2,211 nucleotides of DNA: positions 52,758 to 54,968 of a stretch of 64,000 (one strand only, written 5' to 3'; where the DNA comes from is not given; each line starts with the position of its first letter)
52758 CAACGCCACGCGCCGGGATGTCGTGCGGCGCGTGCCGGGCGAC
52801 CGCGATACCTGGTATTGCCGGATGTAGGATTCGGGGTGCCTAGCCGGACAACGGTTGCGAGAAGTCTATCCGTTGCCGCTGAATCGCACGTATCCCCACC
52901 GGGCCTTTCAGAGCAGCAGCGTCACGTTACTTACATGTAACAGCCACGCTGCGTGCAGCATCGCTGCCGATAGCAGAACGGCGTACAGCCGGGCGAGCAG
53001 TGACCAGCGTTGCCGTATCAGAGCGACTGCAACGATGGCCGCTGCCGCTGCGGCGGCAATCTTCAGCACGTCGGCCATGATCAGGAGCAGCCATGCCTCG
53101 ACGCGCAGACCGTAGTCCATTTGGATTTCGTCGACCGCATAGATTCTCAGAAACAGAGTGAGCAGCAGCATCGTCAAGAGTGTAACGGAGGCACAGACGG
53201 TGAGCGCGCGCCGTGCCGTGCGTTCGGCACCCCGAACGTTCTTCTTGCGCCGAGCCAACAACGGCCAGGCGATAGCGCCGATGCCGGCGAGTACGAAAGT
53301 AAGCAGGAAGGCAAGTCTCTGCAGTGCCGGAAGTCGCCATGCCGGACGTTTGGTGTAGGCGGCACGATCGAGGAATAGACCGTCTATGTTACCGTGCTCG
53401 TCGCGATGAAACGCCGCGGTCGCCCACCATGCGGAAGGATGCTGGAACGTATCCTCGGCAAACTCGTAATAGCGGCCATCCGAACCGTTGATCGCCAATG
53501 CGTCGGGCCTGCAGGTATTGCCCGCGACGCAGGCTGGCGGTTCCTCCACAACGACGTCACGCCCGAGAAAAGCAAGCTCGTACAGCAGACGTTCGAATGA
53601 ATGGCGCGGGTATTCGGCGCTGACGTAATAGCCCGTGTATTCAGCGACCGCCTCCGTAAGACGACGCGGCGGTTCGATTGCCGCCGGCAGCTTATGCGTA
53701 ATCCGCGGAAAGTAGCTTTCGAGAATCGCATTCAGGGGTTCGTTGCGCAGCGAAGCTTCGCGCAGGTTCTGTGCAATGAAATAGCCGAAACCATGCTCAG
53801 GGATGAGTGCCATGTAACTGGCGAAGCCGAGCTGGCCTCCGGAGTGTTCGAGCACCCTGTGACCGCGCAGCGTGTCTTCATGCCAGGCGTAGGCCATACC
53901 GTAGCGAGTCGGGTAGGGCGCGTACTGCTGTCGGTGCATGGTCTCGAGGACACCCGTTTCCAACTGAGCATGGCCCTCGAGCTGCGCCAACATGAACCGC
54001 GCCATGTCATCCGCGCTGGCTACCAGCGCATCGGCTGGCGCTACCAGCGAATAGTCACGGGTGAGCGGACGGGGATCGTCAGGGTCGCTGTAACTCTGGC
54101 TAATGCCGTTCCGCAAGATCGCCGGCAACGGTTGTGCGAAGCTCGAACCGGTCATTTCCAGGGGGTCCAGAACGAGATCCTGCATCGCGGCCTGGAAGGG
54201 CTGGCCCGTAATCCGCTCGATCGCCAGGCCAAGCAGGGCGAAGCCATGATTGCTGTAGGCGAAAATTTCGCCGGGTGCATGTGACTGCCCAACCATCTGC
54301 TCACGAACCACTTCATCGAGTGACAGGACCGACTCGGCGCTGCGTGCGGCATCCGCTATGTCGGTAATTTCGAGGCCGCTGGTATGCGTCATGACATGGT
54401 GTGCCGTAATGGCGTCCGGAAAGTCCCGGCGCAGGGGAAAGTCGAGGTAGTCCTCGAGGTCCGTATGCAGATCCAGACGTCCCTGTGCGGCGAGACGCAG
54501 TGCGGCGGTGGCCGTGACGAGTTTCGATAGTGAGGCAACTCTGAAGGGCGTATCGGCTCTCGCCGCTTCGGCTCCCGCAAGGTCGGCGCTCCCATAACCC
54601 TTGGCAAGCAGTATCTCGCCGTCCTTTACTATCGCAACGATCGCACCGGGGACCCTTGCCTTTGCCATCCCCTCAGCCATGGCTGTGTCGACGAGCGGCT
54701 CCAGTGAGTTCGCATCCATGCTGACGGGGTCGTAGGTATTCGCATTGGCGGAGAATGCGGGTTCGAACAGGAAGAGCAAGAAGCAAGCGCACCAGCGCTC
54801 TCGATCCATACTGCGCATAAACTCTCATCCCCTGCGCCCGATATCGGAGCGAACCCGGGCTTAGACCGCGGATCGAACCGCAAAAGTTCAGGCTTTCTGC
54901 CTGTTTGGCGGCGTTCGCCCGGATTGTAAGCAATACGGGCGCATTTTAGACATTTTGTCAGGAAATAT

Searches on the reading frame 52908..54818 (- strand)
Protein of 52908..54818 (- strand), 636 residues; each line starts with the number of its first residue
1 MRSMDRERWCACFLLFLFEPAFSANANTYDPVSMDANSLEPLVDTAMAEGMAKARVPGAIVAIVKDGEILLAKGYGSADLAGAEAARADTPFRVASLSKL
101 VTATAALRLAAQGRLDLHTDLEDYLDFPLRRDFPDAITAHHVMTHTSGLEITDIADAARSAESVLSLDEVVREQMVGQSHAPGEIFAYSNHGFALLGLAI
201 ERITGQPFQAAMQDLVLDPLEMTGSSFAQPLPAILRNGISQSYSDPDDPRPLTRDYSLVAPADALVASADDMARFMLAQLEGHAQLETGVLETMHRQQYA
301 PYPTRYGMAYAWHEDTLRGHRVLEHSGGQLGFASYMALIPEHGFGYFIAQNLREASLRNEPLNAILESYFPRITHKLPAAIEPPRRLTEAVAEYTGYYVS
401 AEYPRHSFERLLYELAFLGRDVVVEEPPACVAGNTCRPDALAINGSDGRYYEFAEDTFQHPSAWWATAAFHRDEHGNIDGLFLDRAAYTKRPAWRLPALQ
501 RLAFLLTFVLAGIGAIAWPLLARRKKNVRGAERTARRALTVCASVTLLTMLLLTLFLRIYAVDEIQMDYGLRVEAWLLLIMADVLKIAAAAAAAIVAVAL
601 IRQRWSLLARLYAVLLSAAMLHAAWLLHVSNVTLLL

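Call 88: search_protein_families(library=pfam, proteins=[window:52908-54818:-], max_evalue=0.00001)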
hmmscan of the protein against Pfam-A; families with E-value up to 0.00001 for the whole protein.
window:52908-54818:- (636 aa): 1 family
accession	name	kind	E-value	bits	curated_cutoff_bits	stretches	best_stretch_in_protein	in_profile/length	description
PF00144.29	Beta-lactamase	-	7.6e-63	213.1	27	1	43-354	1-312/329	Beta-lactamase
